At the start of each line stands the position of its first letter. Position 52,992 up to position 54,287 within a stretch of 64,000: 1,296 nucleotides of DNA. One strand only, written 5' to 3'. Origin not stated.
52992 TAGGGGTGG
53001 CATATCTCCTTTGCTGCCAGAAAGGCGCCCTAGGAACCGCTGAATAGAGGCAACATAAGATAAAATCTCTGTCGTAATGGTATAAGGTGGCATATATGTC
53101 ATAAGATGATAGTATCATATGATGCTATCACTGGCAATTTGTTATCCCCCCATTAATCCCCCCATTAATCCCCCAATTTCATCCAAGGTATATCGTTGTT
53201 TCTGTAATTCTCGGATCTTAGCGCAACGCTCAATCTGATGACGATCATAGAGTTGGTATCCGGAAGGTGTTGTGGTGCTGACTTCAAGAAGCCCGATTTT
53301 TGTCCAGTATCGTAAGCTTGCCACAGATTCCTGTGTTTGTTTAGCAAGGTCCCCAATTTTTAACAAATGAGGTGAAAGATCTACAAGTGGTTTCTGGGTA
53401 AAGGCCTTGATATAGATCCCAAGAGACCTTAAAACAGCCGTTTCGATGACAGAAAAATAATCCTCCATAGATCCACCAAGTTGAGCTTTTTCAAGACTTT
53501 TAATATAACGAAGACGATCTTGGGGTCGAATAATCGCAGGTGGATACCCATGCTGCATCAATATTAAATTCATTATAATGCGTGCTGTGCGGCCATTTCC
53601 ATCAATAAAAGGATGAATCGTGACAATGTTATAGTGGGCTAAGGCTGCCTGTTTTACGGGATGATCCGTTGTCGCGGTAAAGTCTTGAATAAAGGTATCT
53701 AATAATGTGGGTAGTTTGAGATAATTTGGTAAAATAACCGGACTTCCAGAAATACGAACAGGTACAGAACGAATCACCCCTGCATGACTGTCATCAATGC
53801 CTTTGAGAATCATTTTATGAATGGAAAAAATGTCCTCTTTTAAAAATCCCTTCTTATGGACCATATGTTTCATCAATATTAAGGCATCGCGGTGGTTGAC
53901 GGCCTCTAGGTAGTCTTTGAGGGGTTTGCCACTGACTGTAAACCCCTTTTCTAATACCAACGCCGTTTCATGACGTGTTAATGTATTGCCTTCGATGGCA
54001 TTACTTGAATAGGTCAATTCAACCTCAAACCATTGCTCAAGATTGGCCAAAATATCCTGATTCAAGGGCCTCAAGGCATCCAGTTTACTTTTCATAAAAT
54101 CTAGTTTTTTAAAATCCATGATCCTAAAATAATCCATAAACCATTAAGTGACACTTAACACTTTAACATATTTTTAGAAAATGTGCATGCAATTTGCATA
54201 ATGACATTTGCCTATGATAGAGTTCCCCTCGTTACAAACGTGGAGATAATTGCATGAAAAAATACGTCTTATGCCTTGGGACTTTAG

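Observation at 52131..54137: Tandem class-II Fic AMPylator genes, one fused to a MerR-type HTH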

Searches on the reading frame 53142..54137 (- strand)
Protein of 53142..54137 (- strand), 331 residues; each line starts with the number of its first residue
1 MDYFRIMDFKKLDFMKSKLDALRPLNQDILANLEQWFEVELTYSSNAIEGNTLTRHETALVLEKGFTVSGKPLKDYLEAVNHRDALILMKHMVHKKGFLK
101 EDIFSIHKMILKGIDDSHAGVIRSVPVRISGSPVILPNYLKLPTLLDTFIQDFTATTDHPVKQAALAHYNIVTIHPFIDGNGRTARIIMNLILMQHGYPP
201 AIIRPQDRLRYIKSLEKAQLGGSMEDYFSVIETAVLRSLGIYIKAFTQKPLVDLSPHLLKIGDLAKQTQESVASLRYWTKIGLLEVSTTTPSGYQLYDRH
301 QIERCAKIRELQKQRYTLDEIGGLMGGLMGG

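Call 3: search_protein_families(library=pfam, proteins=[window:53142-54137:-], max_evalue=0.1)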
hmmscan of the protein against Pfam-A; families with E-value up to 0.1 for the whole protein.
window:53142-54137:- (331 aa): 3 families
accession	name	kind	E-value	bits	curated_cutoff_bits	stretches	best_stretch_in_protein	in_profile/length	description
PF02661.23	Fic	-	4.8e-21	75.9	24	1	100-193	4-93/93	Fic/DOC family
PF13411.12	MerR_1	-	1.5e-13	51.1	21.6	1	260-325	2-66/69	MerR HTH family regulatory protein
PF00376.29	MerR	-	1.5e-07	31.5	28.2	1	260-297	1-38/38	MerR family regulatory protein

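Call 4: search_protein_families(library=ncbifam, proteins=[window:53142-54137:-], max_evalue=0.1)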
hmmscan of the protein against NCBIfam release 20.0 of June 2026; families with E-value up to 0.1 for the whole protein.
window:53142-54137:- (331 aa): 18 families
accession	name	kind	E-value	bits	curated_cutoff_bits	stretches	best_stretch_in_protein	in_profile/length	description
NF041381.1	XopAC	subfamily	1.7e-11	43.5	450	1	159-209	377-427/451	XopAC/AvrAC family type III secretion system effector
NF007069.0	PRK09514.1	equivalog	2.3e-09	37.4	143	1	259-325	2-68/141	Zn(2+)-responsive transcriptional regulator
NF046030.1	ProtAdlyltaseSoFic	equivalog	2.9e-09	36.4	550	1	159-197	177-215/361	protein adenylyltransferase Fic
TIGR02613.1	mob_myst_B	hypoth_equivalog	3.4e-09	36.8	124.4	1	75-200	24-148/186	mobile mystery protein B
TIGR02043.1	ZntR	equivalog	4.6e-09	36.5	167.95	1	259-325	2-68/131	Zn(2+)-responsive transcriptional regulator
TIGR02047.1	CadR-PbrR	equivalog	1.8e-08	34.4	151.45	1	259-325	1-67/127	Cd(II)/Pb(II)-responsive transcriptional regulator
TIGR02051.1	MerR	equivalog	2.7e-08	34.1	150.85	1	260-325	1-66/124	mercury resistance transcriptional regulator MerR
TIGR02044.1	CueR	equivalog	8.4e-07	29.1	147.4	1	260-325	2-67/127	Cu(I)-responsive transcriptional regulator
NF046029.1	ProtAdlyltaseNmFic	equivalog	4.4e-06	26.5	230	1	102-217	31-139/177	protein adenylyltransferase Fic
TIGR01550.1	DOC_P1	subfamily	1.7e-05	25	38.65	1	163-198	54-89/122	type II toxin-antitoxin system death-on-curing family toxin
NF043028.1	T4SS_AnkX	equivalog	4.4e-05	21.8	1400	1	173-202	223-253/938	Dot/Icm T4SS effector AnkN/AnkX/LegA8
TIGR01950.1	SoxR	equivalog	0.0021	17.8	116.9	1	259-325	2-67/142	redox-sensitive transcriptional activator SoxR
TIGR02054.1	MerD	equivalog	0.013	16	103.65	1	260-320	5-65/120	mercuric resistance transcriptional repressor MerD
NF050798.1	TF_FtsR_Actino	equivalog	0.018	15.2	150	1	271-317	18-63/223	transcriptional regulator FtsR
NF007590.0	PRK10227.1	equivalog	0.02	15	244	1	260-325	2-67/135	Cu(I)-responsive transcriptional regulator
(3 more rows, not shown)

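Call 5: find_homologous_proteins(query=window:53142-54137:-)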
Query window:53142-54137:- (331 aa): 7896 proteins with E <= 0.001 among 8000 candidates; the best 120 are listed.
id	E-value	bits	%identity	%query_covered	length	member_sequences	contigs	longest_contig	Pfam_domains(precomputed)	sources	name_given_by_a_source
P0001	1.3e-151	523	100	71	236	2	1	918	PF00376.30,PF13411.13,PF02661.24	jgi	jgi:Fic family protein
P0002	3.5e-136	472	68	97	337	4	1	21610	PF00376.30,PF13411.13,PF02661.24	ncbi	-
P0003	1.9e-132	460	66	95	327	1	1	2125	PF00376.30,PF13411.13,PF02661.24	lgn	-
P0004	1.7e-131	457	64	96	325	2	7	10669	PF00376.30,PF13411.13,PF02661.24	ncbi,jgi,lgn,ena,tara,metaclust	tara:strand:+ start:1846 stop:2823 length:978 start_codon:yes stop_codon:yes gene_type:complete|meta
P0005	2.4e-131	456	64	97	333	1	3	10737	PF00376.30,PF13411.13,PF02661.24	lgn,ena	-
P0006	4.4e-130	452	64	96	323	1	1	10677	PF13411.13,PF02661.24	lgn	-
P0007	4.7e-130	452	64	95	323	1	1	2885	PF00376.30,PF13411.13,PF02661.24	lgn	-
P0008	1.3e-129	450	64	97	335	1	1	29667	PF00376.30,PF13411.13,PF02661.24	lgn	-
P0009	1.8e-128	447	64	96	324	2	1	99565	PF00376.30,PF13411.13,PF02661.24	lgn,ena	-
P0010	2.3e-128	446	67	93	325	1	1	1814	PF00376.30,PF13411.13,PF02661.24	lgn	-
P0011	1.6e-127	443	62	96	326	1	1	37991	PF00376.30,PF13411.13,PF02661.24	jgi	jgi:Fic family protein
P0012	4.1e-127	442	63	98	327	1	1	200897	PF00376.30,PF13411.13,PF02661.24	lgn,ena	-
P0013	6.2e-127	442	66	95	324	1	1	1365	PF00376.30,PF13411.13,PF02661.24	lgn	-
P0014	2.0e-126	440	64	95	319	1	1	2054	PF00376.30,PF13411.13,PF02661.24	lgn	-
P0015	2.1e-126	440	64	95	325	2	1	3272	PF00376.30,PF13411.13,PF02661.24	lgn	-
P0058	1.2e-108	381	59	95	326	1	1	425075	PF00376.30,PF13411.13,PF02661.24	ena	-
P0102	4.7e-107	376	54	95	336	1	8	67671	PF00376.30,PF13411.13,PF02661.24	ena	-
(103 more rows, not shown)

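Call 6: search_solved_structures(query=window:53142-54137:-, show_alignments=2)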
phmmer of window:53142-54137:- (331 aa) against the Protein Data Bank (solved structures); distinct sequences matched with E-value up to 0.001: 35.
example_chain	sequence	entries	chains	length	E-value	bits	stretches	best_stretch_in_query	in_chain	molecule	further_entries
5jj6_A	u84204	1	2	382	2e-33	119.4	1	42-244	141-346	Adenosine monophosphate-protein transferase FICD homolog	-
5jj7_A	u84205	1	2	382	1.9e-32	116.3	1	42-244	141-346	Adenosine monophosphate-protein transferase FICD homolog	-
6i7g_A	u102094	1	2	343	4.5e-32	115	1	26-228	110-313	Adenosine monophosphate-protein transferase FICD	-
4u04_A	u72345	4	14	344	4.5e-32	115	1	26-228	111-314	Adenosine monophosphate-protein transferase FICD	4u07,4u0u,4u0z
6i7h_A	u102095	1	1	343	2.2e-31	112.7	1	26-228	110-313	Adenosine monophosphate-protein transferase FICD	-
6i7i_A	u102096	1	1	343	3.1e-31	112.3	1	26-228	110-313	Adenosine monophosphate-protein transferase FICD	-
4u0s_A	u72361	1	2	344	4.2e-31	111.8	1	26-228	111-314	Adenosine monophosphate-protein transferase FICD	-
9yz5_A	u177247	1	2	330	5.4e-31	111.5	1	26-221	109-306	Protein adenylyltransferase FICD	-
6i7j_A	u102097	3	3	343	5.8e-31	111.4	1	26-228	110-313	Adenosine monophosphate-protein transferase FICD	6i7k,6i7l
7b7z_A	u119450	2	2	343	1.4e-29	106.8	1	26-228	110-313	Protein adenylyltransferase FICD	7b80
6zmd_B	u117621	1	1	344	6.4e-29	104.7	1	26-220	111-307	Protein adenylyltransferase FICD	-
3cuc_A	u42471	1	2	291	1.2e-24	90.7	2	144-220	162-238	Protein of unknown function with a Fic domain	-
4x2e_A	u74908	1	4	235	5.4e-16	62.2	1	37-230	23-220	Fic family protein putative filamentation induced by cAMP protein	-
4x2c_A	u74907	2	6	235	9.6e-15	58.1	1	37-230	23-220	Fic family protein putative filamentation induced by cAMP protein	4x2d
4rgl_A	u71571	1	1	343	1.8e-12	50.6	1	29-195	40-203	Filamentation induced by cAMP protein Fic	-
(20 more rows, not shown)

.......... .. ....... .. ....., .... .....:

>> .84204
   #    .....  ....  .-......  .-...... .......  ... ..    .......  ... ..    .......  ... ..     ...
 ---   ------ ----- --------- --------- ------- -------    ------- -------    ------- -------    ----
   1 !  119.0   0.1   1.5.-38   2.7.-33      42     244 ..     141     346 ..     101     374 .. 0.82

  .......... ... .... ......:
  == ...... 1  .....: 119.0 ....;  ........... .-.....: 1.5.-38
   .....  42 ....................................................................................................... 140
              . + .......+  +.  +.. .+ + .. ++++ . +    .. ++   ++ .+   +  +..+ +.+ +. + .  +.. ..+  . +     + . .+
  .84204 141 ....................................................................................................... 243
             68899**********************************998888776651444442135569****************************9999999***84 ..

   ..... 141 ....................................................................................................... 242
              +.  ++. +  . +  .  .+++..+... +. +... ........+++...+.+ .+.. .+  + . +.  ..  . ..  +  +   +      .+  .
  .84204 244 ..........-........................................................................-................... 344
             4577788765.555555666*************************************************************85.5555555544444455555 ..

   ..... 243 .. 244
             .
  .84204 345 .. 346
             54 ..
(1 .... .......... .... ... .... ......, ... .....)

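Call 14: find_related_loci(query=A1, collection=genome_contigs, flank=6000)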
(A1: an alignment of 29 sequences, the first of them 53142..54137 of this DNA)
Query A1 (331 aa) in genome_contigs; peptide patterns used: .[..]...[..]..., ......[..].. (x = any residue, [..] = any of these).
600 stretches matched a pattern (row limit reached: there are more); 578 encode a relative of the query (tblastn E <= 1e-3); the best 80 are kept; 80 distinct loci.
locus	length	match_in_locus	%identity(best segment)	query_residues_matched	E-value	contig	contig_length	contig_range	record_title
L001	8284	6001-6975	54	4-323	4e-109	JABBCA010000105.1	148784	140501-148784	MAG: Opitutales bacterium isolate HE327_NSB101 NODE_100_length_148784_cov_13.072245, whole genome shotgun sequence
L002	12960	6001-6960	57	6-321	2e-106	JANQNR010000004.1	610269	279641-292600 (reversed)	MAG: Rickettsiales bacterium isolate IP29b_bin.103 k99_2987355, whole genome shotgun sequence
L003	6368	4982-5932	55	12-321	2e-106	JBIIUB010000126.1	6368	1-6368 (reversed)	MAG: Terrimicrobiaceae bacterium isolate ME2004-08-06_3300043437_group2_bin143 Rohwer_bin2585_scaffold_16313_c1, whole g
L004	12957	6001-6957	53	7-321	9e-106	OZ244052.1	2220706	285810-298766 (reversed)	MAG: uncultured candidatus Porisulfidus sp. isolate d44410dd-c181-48df-95fb-d4a73cfd76fe genome assembly, chromosome: 1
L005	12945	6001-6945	53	9-321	2e-105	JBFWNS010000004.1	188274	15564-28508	MAG: Candidatus Margulisiibacteriota bacterium isolate CA_2019_TPBF_118 NODE_738_length_188274_cov_8.456069_TPBF, whole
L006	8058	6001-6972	57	6-321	2e-103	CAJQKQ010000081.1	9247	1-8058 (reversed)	MAG: uncultured Verrucomicrobiales bacterium isolate 0.2_20180515_Bin_54_1 genome assembly, contig: c_000000009908, whol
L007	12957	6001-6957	54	7-321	5e-102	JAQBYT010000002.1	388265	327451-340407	MAG: Verrucomicrobia bacterium isolate casp150-mb.33 NODE_8_length_388265_cov_0.139402, whole genome shotgun sequence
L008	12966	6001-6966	53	6-321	6e-102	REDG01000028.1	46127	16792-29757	MAG: Bradymonadales bacterium isolate DLM2.Bin98 NODE_691_length_46127_cov_9.55817, whole genome shotgun sequence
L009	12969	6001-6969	55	3-321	6e-102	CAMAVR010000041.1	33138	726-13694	MAG: Nannocystis exedens isolate MaH-09apr19-220 genome assembly, contig: MaH-09apr19-C2885, whole genome shotgun sequen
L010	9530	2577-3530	52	9-321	3e-101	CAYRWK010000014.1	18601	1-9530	MAG TPA_asm: uncultured Candidatus Saccharibacteria bacterium isolate SRP011637_co1_82 genome assembly, contig: NODE_907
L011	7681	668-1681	51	7-329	2e-100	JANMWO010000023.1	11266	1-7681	MAG: Acidobacteriota bacterium isolate OTE_88_metabat_269 OTE_88_k141_2798759, whole genome shotgun sequence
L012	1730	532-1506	52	7-326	4e-106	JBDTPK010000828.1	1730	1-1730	MAG: Nitrospirota bacterium isolate cluster3_bin.197 NODE_540010_length_1730_cov_10.287761, whole genome shotgun sequenc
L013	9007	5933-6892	52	7-321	6e-99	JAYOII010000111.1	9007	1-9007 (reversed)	MAG: Opitutia bacterium isolate 139549_S151_metabat_bins_2.tsv.021 NODE_6603_length_9007_cov_4.789209, whole genome shot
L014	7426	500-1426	53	16-316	3e-96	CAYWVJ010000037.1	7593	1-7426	MAG TPA_asm: uncultured Gammaproteobacteria bacterium isolate SRP093762_co1_96 genome assembly, contig: NODE_5342_length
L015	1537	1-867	51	43-321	5e-91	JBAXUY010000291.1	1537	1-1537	MAG: Planctomycetia bacterium isolate ELA673 MAG673_291, whole genome shotgun sequence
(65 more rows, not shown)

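Call 20: find_encoding_contigs(protein=P0002, flank=8000, max_places=3)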
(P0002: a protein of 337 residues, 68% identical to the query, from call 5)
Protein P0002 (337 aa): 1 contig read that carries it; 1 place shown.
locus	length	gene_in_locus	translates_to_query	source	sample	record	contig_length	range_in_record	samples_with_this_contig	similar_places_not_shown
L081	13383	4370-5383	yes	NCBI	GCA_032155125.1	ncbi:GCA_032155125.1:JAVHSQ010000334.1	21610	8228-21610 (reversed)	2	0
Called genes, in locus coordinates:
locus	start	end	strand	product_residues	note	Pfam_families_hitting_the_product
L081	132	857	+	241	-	PF13505:OMP_b-brl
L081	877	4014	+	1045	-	-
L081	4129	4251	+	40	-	-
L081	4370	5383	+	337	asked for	PF02661:Fic, PF00376:MerR (weak), PF13411:MerR_1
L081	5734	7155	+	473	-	PF01637:ATPase_2, PF13191:AAA_16 (weak), PF13173:AAA_14, PF13401:AAA_22 (weak)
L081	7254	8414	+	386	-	PF13173:AAA_14, PF13635:DUF4143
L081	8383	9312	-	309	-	PF01075:Glyco_transf_9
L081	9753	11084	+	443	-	PF00483:NTP_transferase, PF01128:IspD (faint), PF12804:NTP_transf_3, PF25084:LbH_EIF2B (faint), PF00132:Hexapep, PF25087:GMPPB_C, PF00132:Hexapep, PF14602:Hexapep_2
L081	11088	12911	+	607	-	PF13522:GATase_6, PF13537:GATase_7, PF01380:SIS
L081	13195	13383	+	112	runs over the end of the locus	PF13560:HTH_31 (weak), PF01381:HTH_3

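Call 21: find_encoding_contigs(protein=P0012, flank=8000, max_places=3)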
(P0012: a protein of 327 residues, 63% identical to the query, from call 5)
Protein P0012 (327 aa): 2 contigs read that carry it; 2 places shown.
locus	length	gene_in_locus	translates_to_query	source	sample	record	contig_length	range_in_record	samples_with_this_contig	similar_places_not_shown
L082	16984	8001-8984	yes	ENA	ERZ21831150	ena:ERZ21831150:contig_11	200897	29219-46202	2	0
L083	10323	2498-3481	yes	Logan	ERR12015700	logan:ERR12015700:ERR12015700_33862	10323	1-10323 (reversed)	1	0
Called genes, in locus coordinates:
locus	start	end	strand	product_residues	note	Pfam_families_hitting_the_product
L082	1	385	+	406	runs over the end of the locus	PF00083:Sugar_tr (weak), PF05977:MFS_3 (faint), PF07690:MFS_1, PF00083:Sugar_tr, PF07690:MFS_1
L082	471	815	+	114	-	-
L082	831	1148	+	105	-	-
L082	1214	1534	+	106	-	-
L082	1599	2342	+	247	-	PF00106:adh_short, PF08659:KR, PF01370:Epimerase, PF13460:NAD_binding_10 (weak), PF13561:adh_short_C2, PF16363:GDP_Man_Dehyd (weak)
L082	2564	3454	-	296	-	PF01609:DDE_Tnp_1, PF13612:DDE_Tnp_1_3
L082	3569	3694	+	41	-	-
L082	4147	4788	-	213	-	-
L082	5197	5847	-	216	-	-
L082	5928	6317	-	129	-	PF14107:DUF4280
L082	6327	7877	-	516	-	PF03219:TLC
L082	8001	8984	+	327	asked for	PF02661:Fic, PF00376:MerR (weak), PF13411:MerR_1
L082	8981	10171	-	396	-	PF00226:DnaJ, PF01556:DnaJ_C, PF00684:DnaJ_CXXCXGXG, PF27439:DnaJ_C_2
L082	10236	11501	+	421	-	PF00083:Sugar_tr (faint), PF07690:MFS_1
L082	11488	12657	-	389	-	PF13776:DUF4172, PF02661:Fic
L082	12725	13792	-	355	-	PF03462:PCRF, PF00472:RF-1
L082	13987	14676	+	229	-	PF00702:Hydrolase, PF13419:HAD_2, PF13242:Hydrolase_like (weak)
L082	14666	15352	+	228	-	PF08713:DNA_alkylation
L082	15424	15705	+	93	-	-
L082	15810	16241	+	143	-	PF13358:DDE_3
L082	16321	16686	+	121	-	PF13340:DUF4096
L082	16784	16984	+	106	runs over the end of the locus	PF13586:DDE_Tnp_1_2 (weak)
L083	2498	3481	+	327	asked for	PF02661:Fic, PF00376:MerR (weak), PF13411:MerR_1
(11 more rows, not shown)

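Call 22: find_encoding_contigs(protein=P0009, flank=8000, max_places=3)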
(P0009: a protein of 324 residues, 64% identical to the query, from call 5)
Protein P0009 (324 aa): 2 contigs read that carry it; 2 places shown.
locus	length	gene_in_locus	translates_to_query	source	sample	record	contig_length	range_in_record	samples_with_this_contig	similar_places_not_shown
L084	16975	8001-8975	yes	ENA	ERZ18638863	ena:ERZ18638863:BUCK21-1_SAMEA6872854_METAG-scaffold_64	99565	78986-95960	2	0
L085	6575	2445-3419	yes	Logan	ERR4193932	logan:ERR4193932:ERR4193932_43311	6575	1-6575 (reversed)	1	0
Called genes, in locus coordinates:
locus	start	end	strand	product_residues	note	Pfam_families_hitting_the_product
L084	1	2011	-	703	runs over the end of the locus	PF01138:RNase_PH, PF03725:RNase_PH_C, PF03726:PNPase, PF01138:RNase_PH, PF00013:KH_1, PF00575:S1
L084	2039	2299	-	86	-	PF00312:Ribosomal_S15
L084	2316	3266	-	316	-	PF01509:TruB_N, PF16198:TruB_C_2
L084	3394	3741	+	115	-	PF05973:Gp49 (weak)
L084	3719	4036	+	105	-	PF21716:dnstrm_HI1420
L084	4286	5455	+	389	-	-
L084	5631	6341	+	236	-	PF01209:Ubie_methyltran, PF13489:Methyltransf_23, PF13649:Methyltransf_25, PF13847:Methyltransf_31, PF08241:Methyltransf_11, PF08242:Methyltransf_12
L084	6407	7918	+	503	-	-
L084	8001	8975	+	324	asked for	PF02661:Fic, PF00376:MerR, PF13411:MerR_1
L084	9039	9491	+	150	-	PF00692:dUTPase, PF22769:DCD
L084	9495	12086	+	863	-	PF01624:MutS_I, PF05188:MutS_II, PF05192:MutS_III, PF05190:MutS_IV, PF00488:MutS_V, PF27441:MutS_C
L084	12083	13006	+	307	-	PF00892:EamA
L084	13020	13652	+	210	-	PF01596:Methyltransf_3, PF13578:Methyltransf_24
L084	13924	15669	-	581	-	PF00664:ABC_membrane, PF00005:ABC_tran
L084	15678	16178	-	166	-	PF02556:SecB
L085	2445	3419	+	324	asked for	PF02661:Fic, PF00376:MerR, PF13411:MerR_1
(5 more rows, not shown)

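Call 36: search_protein_families(library=padloc, proteins=[window:53142-54137:-], max_evalue=0.01)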
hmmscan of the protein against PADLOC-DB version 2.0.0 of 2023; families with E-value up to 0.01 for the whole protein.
window:53142-54137:- (331 aa): 10 families
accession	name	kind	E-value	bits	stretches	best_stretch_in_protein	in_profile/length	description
PDLC04836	PDC-S04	-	3.4e-27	93.2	1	31-219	19-213/244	-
PDLC03963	SoFic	-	8.6e-26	89.2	1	43-236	62-261/361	-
PDLC04837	PDC-S04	-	4e-25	86.5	1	29-232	17-221/234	-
PDLC04840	PDC-S04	-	9.6e-25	85.6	1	38-220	12-201/227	-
PDLC04839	PDC-S04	-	3.6e-16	57.4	1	89-218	50-186/205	-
PDLC04966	PDC-S24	-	1.4e-10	38.7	1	141-200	282-343/497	-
PDLC04838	PDC-S04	-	4.3e-08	31.2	1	102-199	67-168/209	-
PDLC04133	mad1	-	1.3e-06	26.6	1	258-304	5-49/60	mads_1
PDLC04842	PDC-S04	-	4.5e-06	24.5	1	103-195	47-132/202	-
PDLC04841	PDC-S04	-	6.4e-06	24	1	104-195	146-230/292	-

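Call 39: predict_structure(alignment_id=A1)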
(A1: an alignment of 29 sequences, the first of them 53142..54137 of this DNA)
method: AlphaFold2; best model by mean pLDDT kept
length: 331 residues; sequences in the alignment: 29
mean_pLDDT: 84.0   pTM: 0.71
mean pLDDT of the five models: 84.0, 81.5, 79.5, 78.9, 78.3
residues with pLDDT >= 90: 151; 70-90: 122; 50-70: 49; < 50: 9
segments of 3 or more residues with pLDDT < 50: 1-4, 329-331
pLDDT, mean of each block of 10 residues (from residue 1): 60 96 89 82 71 62 63 70 92 88 94 84 80 70 92 90 95 88 93 95 85 88 93 95 80 68 92 88 89 83 95 92 73 33
secondary structure, 60 per line:
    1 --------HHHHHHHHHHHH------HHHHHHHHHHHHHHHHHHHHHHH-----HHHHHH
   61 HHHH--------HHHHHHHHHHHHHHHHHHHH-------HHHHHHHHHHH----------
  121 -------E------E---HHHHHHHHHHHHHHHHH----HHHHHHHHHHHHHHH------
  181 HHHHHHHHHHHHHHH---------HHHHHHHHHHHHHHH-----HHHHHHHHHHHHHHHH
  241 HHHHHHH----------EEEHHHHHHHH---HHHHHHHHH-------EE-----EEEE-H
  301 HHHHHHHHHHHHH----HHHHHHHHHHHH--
elements in order: H9-20 H27-49 H55-64 H73-92 H100-110 H139-155 H160-174 H181-195 H205-219 H225-247 E258-260 H261-268 H272-280 E295-298 H300-313 H318-329

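Call 42: fold_search(model_id=the predicted structure, library=pdb)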
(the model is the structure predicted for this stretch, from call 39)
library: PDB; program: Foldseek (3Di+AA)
matches with E <= 10: 549; with E <= 0.001: 92
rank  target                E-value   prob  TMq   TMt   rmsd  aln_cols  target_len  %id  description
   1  6i7k                  7.5e-15  1.00  0.65  0.65   2.6       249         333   32  Crystal structure of monomeric FICD mutant L258D complexed with MgATP (released 2019-09-25)
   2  6i7l                  2.0e-14  1.00  0.65  0.65   2.6       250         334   32  Crystal structure of monomeric FICD mutant L258D complexed with MgAMP-PNP (released 2019-09-25)
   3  6i7g_B                2.0e-14  1.00  0.65  0.63   2.4       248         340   33  Crystal structure of dimeric wild type FICD complexed with ATP (released 2019-09-25)
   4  9yz5_A                2.2e-14  1.00  0.65  0.65   2.4       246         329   33  human FicD bound with farnesyl pyrophosphate (released 2026-02-25)
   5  7b7z_A                2.8e-14  1.00  0.66  0.64   3.4       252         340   32  DeAMPylation complex of monomeric FICD and AMPylated BiP (state 1) (released 2021-07-07)
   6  3cuc_A                3.3e-14  1.00  0.63  0.78   2.9       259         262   28  CRYSTAL STRUCTURE OF A FIC DOMAIN CONTAINING SIGNALING PROTEIN (BT_2513) FROM BACTEROIDES THETAIOTAOMICRON VPI-5482 AT (released 2008-04-29)
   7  3cuc_B                3.8e-14  1.00  0.64  0.79   3.3       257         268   29  CRYSTAL STRUCTURE OF A FIC DOMAIN CONTAINING SIGNALING PROTEIN (BT_2513) FROM BACTEROIDES THETAIOTAOMICRON VPI-5482 AT (released 2008-04-29)
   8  4u0z_B                3.8e-14  1.00  0.64  0.65   2.6       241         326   33  Eukaryotic Fic Domain containing protein with bound APCPP (released 2014-12-10)
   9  4u0z_C                4.2e-14  1.00  0.65  0.65   2.3       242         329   33  Eukaryotic Fic Domain containing protein with bound APCPP (released 2014-12-10)
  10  6i7j                  4.4e-14  1.00  0.66  0.65   2.7       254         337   31  Crystal structure of monomeric FICD mutant L258D (released 2019-09-25)
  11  6i7i                  5.1e-14  1.00  0.66  0.65   2.5       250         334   32  Crystal structure of dimeric FICD mutant K256A complexed with MgATP (released 2019-09-25)
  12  4u04_A                5.1e-14  1.00  0.63  0.66   2.4       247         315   32  Structure of a eukaryotic fic domain containing protein (released 2014-12-10)
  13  4u0s_A                5.3e-14  1.00  0.64  0.65   2.6       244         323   32  Structure of Eukaryotic fic domain containing protein with ADP (released 2014-12-10)
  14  6i7h                  5.9e-14  1.00  0.65  0.65   2.5       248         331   32  Crystal structure of dimeric FICD mutant K256S (released 2019-09-25)
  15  4u0z_D                6.2e-14  1.00  0.64  0.65   2.6       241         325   33  Eukaryotic Fic Domain containing protein with bound APCPP (released 2014-12-10)
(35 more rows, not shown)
